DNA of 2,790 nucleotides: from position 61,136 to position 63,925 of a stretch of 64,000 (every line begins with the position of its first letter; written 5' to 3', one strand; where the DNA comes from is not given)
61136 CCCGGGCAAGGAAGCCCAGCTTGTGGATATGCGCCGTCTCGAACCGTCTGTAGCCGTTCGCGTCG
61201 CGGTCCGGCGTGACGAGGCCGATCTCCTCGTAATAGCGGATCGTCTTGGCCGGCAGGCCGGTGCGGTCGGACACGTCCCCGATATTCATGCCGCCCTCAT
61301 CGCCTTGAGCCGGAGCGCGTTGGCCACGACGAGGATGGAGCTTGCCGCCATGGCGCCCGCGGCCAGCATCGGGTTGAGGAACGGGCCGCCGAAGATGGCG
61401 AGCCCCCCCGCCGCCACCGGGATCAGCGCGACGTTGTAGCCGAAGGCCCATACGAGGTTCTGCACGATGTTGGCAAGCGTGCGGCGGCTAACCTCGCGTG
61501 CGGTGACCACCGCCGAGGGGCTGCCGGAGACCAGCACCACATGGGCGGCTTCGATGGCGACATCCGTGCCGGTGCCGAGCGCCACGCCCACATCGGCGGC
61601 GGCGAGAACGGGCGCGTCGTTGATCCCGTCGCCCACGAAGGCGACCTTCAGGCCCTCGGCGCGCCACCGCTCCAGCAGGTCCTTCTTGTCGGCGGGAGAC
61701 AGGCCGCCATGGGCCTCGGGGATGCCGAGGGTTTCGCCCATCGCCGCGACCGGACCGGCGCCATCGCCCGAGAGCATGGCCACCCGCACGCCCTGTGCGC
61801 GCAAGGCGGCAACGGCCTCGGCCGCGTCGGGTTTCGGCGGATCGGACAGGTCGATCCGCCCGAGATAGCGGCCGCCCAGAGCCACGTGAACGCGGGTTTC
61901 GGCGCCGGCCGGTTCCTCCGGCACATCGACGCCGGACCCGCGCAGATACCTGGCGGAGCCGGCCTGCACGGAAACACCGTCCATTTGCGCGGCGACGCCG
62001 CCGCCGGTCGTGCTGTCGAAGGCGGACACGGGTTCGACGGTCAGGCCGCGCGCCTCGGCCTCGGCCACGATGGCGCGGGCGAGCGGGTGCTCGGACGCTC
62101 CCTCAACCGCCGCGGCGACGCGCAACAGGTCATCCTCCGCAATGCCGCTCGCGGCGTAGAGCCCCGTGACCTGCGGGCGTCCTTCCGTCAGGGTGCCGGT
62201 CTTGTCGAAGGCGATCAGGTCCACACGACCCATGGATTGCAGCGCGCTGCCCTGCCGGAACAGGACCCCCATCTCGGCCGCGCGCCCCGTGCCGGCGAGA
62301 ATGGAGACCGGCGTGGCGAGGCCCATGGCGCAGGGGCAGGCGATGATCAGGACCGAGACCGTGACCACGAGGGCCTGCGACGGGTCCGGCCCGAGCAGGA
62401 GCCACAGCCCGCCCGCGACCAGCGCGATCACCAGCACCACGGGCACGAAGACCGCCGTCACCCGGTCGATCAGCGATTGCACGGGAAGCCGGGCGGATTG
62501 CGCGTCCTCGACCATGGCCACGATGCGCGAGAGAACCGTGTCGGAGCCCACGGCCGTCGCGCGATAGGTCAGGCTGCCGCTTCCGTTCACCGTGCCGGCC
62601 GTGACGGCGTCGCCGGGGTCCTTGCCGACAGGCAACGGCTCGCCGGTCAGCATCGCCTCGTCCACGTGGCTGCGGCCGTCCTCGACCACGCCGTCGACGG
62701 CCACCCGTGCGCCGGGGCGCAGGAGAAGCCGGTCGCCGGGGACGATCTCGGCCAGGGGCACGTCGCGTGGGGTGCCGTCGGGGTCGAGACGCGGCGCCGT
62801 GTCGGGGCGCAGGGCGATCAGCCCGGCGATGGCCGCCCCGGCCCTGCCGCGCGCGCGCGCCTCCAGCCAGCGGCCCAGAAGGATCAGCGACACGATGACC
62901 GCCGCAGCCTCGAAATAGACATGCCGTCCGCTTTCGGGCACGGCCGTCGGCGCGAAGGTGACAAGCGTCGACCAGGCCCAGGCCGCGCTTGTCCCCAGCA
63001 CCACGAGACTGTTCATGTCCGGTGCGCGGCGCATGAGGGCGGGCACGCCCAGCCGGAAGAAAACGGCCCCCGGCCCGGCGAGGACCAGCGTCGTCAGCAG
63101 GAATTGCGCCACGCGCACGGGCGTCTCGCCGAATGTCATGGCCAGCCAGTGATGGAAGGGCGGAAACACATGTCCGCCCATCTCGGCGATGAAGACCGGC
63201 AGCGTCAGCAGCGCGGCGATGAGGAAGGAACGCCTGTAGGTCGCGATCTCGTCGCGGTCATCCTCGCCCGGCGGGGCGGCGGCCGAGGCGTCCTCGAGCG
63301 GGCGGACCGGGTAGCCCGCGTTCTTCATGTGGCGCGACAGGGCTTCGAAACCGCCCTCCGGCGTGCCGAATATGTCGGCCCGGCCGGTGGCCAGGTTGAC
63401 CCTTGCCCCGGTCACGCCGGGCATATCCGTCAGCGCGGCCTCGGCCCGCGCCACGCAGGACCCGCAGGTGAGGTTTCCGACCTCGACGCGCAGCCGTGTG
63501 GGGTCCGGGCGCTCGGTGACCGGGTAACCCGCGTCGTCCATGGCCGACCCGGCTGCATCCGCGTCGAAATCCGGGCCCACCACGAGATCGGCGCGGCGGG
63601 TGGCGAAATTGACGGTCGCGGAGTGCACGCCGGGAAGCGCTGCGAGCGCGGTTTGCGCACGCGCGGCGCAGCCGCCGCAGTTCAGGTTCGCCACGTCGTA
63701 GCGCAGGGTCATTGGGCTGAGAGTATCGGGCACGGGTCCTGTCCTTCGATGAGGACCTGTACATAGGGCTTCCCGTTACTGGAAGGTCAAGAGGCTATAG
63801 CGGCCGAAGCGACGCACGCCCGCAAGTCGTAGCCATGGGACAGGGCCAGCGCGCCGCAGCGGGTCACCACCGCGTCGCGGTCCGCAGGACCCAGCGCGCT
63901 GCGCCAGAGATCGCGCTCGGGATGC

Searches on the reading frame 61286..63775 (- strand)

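Call 20: search_protein_families(library=pfam, proteins=[window:61286-63775:-], max_evalue=0.00001)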
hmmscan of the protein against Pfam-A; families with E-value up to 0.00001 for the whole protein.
window:61286-63775:- (829 aa): 4 families
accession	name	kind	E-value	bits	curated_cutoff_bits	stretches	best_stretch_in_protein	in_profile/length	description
PF00122.25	E1-E2_ATPase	-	4.1e-57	193.1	28.1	1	322-501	2-180/181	E1-E2 ATPase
PF00702.32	Hydrolase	-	8.4e-34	118.1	26.4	1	518-728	1-191/191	haloacid dehalogenase-like hydrolase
PF00403.32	HMA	-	2.5e-22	79.5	24.8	2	26-70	2-44/62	Heavy-metal-associated domain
PF08282.18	Hydrolase_3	-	9.3e-06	26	20.9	0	698-756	193-251/255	haloacid dehalogenase-like hydrolase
